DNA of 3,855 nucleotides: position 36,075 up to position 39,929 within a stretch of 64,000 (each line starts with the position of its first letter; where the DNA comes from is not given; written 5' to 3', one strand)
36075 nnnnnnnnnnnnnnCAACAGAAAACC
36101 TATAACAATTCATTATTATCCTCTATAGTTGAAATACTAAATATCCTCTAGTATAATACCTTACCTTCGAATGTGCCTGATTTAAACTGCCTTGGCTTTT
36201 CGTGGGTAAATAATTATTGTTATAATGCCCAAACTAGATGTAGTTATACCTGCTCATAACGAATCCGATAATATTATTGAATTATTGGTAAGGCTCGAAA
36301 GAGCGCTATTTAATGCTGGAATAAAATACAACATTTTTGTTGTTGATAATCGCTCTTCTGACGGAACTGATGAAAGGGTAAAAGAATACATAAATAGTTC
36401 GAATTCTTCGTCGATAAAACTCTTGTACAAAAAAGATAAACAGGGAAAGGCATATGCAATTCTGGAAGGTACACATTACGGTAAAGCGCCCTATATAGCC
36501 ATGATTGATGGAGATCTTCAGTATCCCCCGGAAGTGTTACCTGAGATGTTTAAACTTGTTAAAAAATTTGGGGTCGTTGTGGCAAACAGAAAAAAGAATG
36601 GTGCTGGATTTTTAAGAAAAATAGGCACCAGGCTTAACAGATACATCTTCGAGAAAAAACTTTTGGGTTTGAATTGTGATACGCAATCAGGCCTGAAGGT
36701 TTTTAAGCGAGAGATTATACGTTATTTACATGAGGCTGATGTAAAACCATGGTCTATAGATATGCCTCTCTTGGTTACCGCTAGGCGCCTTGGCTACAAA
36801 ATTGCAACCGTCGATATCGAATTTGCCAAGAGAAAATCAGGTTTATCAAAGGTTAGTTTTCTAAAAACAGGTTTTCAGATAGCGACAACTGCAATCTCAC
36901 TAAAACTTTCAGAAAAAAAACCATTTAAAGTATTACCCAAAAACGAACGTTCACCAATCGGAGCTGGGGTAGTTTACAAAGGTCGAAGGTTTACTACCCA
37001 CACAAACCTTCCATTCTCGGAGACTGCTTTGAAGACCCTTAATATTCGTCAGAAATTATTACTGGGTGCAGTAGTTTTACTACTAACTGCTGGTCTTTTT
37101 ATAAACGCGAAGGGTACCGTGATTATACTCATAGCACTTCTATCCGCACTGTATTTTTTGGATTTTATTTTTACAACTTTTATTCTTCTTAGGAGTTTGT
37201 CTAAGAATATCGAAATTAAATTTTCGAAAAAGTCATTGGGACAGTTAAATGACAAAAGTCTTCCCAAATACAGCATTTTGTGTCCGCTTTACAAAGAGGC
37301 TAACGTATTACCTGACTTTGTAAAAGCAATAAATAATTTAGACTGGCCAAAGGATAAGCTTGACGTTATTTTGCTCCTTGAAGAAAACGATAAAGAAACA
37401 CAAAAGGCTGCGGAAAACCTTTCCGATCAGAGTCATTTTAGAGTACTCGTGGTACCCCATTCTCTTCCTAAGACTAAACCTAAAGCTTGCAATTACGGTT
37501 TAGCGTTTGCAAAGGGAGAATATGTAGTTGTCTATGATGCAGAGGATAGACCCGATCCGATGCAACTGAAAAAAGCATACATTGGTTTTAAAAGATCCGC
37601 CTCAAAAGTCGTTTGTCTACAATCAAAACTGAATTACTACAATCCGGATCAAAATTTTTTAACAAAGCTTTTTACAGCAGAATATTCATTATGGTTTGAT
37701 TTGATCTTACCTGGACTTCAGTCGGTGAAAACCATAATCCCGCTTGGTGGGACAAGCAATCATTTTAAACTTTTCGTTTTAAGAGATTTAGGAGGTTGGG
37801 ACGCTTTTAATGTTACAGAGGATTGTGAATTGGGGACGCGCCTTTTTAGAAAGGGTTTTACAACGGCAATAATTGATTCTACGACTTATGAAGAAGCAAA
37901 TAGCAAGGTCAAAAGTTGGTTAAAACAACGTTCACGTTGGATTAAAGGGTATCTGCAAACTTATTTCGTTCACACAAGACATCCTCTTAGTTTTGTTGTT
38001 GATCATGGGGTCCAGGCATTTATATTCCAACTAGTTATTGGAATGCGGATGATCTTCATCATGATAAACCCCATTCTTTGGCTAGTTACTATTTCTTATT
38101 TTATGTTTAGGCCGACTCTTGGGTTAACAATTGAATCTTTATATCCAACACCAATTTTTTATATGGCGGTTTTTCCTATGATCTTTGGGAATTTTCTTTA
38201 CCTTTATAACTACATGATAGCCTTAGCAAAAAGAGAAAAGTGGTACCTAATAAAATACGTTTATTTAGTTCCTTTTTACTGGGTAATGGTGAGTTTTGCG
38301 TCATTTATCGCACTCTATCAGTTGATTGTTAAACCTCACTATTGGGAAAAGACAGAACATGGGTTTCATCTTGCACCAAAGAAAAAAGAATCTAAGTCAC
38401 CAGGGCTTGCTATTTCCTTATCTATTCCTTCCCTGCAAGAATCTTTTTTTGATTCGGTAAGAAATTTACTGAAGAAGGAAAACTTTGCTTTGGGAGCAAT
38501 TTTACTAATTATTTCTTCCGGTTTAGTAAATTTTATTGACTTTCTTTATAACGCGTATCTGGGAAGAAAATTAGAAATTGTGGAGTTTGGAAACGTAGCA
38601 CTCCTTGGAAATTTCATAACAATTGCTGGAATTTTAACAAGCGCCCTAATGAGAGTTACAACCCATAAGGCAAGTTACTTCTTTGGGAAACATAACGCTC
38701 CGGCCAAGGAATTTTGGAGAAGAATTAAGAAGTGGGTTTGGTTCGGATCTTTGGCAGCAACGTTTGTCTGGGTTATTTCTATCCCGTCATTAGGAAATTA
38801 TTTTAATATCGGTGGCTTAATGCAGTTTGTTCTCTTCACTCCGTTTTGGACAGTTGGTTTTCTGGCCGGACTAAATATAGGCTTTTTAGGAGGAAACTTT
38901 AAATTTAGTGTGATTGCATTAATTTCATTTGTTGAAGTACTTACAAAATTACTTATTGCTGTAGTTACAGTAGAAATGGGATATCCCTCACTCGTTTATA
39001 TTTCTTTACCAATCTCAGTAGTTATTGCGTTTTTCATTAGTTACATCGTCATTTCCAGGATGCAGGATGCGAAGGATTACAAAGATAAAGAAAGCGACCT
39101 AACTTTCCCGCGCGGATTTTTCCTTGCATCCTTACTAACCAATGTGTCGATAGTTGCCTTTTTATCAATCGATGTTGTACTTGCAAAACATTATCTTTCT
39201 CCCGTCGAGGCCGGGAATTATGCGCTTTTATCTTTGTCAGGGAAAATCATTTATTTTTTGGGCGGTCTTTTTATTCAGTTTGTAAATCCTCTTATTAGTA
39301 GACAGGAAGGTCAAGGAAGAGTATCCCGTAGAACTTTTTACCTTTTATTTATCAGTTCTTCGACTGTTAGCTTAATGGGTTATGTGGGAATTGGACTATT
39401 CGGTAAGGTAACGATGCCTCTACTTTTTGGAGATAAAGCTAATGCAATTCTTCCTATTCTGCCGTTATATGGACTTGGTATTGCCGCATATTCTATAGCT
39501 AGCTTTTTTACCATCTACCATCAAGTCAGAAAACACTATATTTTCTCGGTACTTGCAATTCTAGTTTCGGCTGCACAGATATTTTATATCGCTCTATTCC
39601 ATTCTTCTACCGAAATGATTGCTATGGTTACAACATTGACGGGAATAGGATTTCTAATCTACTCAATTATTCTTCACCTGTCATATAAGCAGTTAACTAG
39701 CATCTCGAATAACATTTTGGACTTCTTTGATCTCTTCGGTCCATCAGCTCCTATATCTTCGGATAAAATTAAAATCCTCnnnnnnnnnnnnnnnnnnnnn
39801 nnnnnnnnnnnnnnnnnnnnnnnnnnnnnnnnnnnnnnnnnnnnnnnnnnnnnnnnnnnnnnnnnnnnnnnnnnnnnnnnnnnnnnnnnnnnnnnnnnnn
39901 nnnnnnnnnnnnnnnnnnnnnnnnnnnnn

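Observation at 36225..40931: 1568-aa single-polypeptide glycan factory: GT2(DPM1-like)-GT2(processive QxxRW)-Wzx-like flippase-GT4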

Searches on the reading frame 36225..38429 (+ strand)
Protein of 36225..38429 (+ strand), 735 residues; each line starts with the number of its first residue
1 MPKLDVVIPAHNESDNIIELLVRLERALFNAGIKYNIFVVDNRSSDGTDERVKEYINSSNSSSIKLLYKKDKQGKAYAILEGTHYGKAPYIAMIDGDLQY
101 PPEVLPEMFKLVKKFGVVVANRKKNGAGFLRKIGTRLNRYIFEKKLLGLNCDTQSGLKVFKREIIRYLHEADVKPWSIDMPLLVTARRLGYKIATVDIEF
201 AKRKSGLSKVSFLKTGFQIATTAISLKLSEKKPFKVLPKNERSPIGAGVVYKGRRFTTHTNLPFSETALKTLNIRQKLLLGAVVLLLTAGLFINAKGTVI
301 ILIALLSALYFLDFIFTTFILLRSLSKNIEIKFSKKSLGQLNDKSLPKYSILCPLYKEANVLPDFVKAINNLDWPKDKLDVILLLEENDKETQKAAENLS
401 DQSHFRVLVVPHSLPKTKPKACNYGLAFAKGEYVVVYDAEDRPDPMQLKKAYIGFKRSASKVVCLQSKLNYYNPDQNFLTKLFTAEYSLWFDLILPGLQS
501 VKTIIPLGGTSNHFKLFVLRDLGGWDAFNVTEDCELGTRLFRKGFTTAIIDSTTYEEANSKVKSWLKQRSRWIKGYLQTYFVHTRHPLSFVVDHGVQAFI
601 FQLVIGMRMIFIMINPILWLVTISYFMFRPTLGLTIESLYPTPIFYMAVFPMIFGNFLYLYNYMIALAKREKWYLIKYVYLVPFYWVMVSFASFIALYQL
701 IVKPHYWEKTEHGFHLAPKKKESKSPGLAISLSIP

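Call 37: search_solved_structures(query=window:36225-38429:+, max_evalue=0.001)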
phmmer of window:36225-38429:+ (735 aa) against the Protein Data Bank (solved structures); distinct sequences matched with E-value up to 0.001: 16.
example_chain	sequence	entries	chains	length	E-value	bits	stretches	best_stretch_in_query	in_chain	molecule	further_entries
7lby_A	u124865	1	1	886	8e-18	67.6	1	343-637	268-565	Cellulose synthase catalytic subunit [UDP-forming]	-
9b8v_E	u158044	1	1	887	8e-18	67.6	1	343-637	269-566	Cellulose synthase catalytic subunit [UDP-forming]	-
9fmv_A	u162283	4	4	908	8.4e-18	67.5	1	343-637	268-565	Cellulose synthase catalytic subunit [UDP-forming]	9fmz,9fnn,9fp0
9hwj_A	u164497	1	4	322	9.6e-16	60.7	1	2-214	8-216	Undecaprenyl-phosphate 4-deoxy-4-formamido-L-arabinose transferase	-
5mlz_A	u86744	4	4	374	1.2e-14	57.1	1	3-210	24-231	Dolichol monophosphate mannose synthase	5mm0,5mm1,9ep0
9bhc_C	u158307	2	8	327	3e-14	55.7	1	2-214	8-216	Undecaprenyl-phosphate 4-deoxy-4-formamido-L-arabinose transferase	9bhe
8vxh_A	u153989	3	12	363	4.2e-14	55.3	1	2-214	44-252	Undecaprenyl-phosphate 4-deoxy-4-formamido-L-arabinose transferase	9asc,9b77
5ekp_C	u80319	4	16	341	6.4e-11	44.8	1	3-135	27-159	Uncharacterized glycosyltransferase sll0501 | Glycosyltransferase sll0501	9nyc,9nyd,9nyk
5eke_A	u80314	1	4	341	6.4e-11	44.7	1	3-135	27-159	Uncharacterized glycosyltransferase sll0501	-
9nye_A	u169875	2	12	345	6.5e-11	44.7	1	3-135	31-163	Glycosyltransferase sll0501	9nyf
5ej1_A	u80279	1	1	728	2.1e-07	33.1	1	341-682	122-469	Putative cellulose synthase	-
4hg6_A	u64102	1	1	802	2.7e-07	32.8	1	341-682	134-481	Cellulose Synthase Subunit A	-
4p00_A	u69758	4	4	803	2.7e-07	32.8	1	341-682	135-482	Cellulose Synthase A subunit | Cellulose Synthase subunit A | Putative cellulose synthase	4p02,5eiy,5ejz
6yv7_B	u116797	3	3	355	2.6e-05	26.2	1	2-102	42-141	Glycosyl transferase, family 2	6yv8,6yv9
6yv7_A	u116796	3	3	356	2.6e-05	26.2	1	2-102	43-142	Glycosyl transferase, family 2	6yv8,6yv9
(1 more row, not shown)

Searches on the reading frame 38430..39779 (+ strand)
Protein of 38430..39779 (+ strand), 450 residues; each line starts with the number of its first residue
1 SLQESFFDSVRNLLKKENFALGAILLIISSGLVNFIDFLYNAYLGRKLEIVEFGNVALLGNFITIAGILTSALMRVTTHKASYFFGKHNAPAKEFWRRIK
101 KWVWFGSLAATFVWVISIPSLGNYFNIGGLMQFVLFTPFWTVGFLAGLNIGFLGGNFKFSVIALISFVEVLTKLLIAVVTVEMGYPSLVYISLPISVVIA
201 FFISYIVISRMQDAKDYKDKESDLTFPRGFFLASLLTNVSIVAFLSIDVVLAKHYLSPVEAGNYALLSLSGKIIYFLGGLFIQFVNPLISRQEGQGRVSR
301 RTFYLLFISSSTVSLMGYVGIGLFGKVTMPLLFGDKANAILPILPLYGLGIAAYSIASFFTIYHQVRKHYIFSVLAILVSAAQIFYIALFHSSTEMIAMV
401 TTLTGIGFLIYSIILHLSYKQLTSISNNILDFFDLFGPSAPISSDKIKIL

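Call 6: search_protein_families(library=pfam, proteins=[window:38430-39779:+], max_evalue=10)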
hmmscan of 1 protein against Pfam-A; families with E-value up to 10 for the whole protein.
seq(450 aa): 5 families
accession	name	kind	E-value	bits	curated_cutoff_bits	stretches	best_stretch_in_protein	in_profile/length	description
PF15706.10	TMEM132_C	-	0.12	12.6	27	0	248-269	20-41/87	TMEM132 C-terminal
PF15149.11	CATSPERB_C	-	0.35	10.6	27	1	146-212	184-253/258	CATSPERB, C-terminal domain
PF01943.22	Polysacc_synt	-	2.5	7.9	28.2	1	22-267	4-247/274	Polysaccharide biosynthesis protein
PF13829.11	DUF4191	-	4.4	7.1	30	1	171-221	31-82/219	Domain of unknown function (DUF4191)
PF14012.11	DUF4229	-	7.8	7.1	27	1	173-213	15-55/68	Protein of unknown function (DUF4229)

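Call 7: search_protein_families(library=ncbifam, proteins=[window:38430-39779:+], max_evalue=1)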
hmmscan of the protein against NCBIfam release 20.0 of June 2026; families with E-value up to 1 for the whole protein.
seq(450 aa): 0 families

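Call 17: search_protein_families(library=pfam, alignment_id=A2, max_evalue=1)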
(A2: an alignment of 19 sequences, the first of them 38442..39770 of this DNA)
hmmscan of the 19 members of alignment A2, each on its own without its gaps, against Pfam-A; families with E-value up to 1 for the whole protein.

A. member 1, window:38442-39770:+ (443 aa): 2 families
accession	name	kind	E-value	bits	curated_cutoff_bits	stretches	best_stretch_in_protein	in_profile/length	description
PF15706.10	TMEM132_C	-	0.11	12.7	27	0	244-265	20-41/87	TMEM132 C-terminal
PF15149.11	CATSPERB_C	-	0.34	10.7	27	1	142-208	184-253/258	CATSPERB, C-terminal domain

B. families by the number of members that match (of 19 scanned): 6 families
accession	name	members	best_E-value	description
PF01943.22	Polysacc_synt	10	1.1e-10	Polysaccharide biosynthesis protein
PF19119.5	DUF5803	1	0.00099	Family of unknown function (DUF5803)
PF15706.10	TMEM132_C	1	0.11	TMEM132 C-terminal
PF24007.1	DUF7321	1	0.17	Domain of unknown function (DUF7321)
PF15149.11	CATSPERB_C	1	0.34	CATSPERB, C-terminal domain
PF07051.17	OCIA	1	0.55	Ovarian carcinoma immunoreactive antigen (OCIA)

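Call 18: search_solved_structures(query=A2, max_evalue=10, show_alignments=2)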
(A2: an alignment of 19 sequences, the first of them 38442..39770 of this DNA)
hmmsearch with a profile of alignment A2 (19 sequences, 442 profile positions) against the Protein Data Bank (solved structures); distinct sequences matched with E-value up to 10: 0.

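Call 32: predict_structure(alignment_id=A2)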
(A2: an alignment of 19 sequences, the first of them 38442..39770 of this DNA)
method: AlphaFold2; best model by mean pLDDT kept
length: 443 residues; sequences in the alignment: 19
mean_pLDDT: 87.8   pTM: 0.86
mean pLDDT of the five models: 87.8, 87.5, 86.8, 85.8, 85.6
residues with pLDDT >= 90: 269; 70-90: 139; 50-70: 31; < 50: 4
segments of 3 or more residues with pLDDT < 50: 440-443
pLDDT, mean of each block of 10 residues (from residue 1): 63 75 89 81 75 78 91 95 88 92 93 88 79 89 95 93 91 88 83 93 86 63 93 94 90 91 92 91 95 93 95 94 86 91 97 96 94 95 94 97 98 91 84 63 35
secondary structure, 60 per line:
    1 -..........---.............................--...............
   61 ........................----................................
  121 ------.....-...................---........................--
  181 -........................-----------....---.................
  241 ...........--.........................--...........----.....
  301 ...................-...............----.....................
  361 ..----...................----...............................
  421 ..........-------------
elements in order: H2-11 H15-43 H46-84 H89-120 H127-131 H133-151 H155-178 H182-205 H217-220 H224-251 H254-278 H281-291 H296-319 H321-335 H340-362 H367-385 H390-430

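Call 36: fold_search(model_id=the predicted structure, library=pdb)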
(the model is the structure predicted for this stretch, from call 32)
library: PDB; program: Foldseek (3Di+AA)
matches with E <= 10: 358; with E <= 0.001: 51
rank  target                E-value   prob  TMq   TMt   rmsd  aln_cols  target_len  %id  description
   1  3vvo                  1.1e-06  1.00  0.60  0.60   6.8       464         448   15  Crystal structure of MATE in the bent conformation (released 2013-04-03)
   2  6nc9                  1.4e-06  1.00  0.66  0.62   5.5       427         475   16  Lipid II flippase MurJ, outward-facing conformation (released 2019-04-17)
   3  6hfb_C                1.6e-06  1.00  0.62  0.61   6.3       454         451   15  Outward-facing conformation of a multidrug resistance MATE family transporter of the MOP superfamily. (released 2019-06-12)
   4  6hfb_D                2.8e-06  1.00  0.67  0.66   5.3       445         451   15  Outward-facing conformation of a multidrug resistance MATE family transporter of the MOP superfamily. (released 2019-06-12)
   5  3wbn_A                3.1e-06  1.00  0.64  0.63   5.9       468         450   13  Crystal structure of MATE in complex with MaL6 (released 2013-06-12)
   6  3vvr_A                3.8e-06  1.00  0.68  0.68   5.1       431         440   13  Crystal structure of MATE in complex with MaD5 (released 2013-04-03)
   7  6gwh                  4.8e-06  1.00  0.64  0.64   5.9       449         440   13  Outward-facing conformation of a multidrug resistance MATE family transporter of the MOP superfamily. (released 2019-06-05)
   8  3vvs_A                7.0e-06  1.00  0.67  0.67   5.6       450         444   13  Crystal structure of MATE in complex with MaD3S (released 2013-04-03)
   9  4mlb_C                7.5e-06  1.00  0.68  0.67   5.5       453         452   14  Reverse polarity of binding pocket suggests different function of a MOP superfamily transporter from Pyrococcus furios (released 2013-09-25)
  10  6hfb_B                8.2e-06  1.00  0.71  0.70   5.1       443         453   14  Outward-facing conformation of a multidrug resistance MATE family transporter of the MOP superfamily. (released 2019-06-12)
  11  6ids                  8.9e-06  1.00  0.70  0.70   6.3       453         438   16  Crystal structure of Vibrio cholerae MATE transporter VcmN D35N mutant (released 2019-01-16)
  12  4mlb_A                8.9e-06  1.00  0.66  0.65   5.5       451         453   14  Reverse polarity of binding pocket suggests different function of a MOP superfamily transporter from Pyrococcus furios (released 2013-09-25)
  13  6idp                  1.0e-05  1.00  0.67  0.68   6.7       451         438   13  Crystal structure of Vibrio cholerae MATE transporter VcmN in the straight form (released 2019-01-16)
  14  9r10_A                1.1e-05  1.00  0.67  0.62   7.3       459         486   13  Cryo-EM structure of human MATE1 in complex with cimetidine (released 2025-11-05)
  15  6fv8_A                1.3e-05  1.00  0.66  0.66   5.6       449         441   13  Dimer structure of the MATE family multidrug resistance transporter Aq_128 from Aquifex aeolicus in the outward-facing (released 2019-03-20)
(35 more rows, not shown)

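Call 43: search_protein_representatives(alignment_id=A2)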
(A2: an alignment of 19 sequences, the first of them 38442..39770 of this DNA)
Query: 19 sequences, 442 profile positions. Proteins with E-value up to 0.001 (for the whole library): 5424; up to 1e-10: 3330; up to 1e-30: 485. The best 150 are listed.
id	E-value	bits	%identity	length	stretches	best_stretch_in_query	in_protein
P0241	1.6e-154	531.6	-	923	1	8-439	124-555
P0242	1.8e-149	514.9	-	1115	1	12-439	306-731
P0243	1.2e-142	492.4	-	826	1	10-433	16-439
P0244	3.2e-142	491.1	-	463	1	4-422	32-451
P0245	1.0e-140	486.1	-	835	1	16-437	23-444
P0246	2.6e-139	481.5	-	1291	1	4-437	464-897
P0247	1.8e-138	478.7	-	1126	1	10-400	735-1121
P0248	4.9e-138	477.3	-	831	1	10-437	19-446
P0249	3.1e-137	474.6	-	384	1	2-358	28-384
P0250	5.0e-137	474.0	-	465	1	7-437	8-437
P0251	4.6e-134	464.2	-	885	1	11-413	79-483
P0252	3.1e-133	461.5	-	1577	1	9-435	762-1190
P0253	1.8e-132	458.9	-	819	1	13-420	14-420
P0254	4.1e-132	457.8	-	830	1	15-434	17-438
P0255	2.6e-131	455.1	-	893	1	9-433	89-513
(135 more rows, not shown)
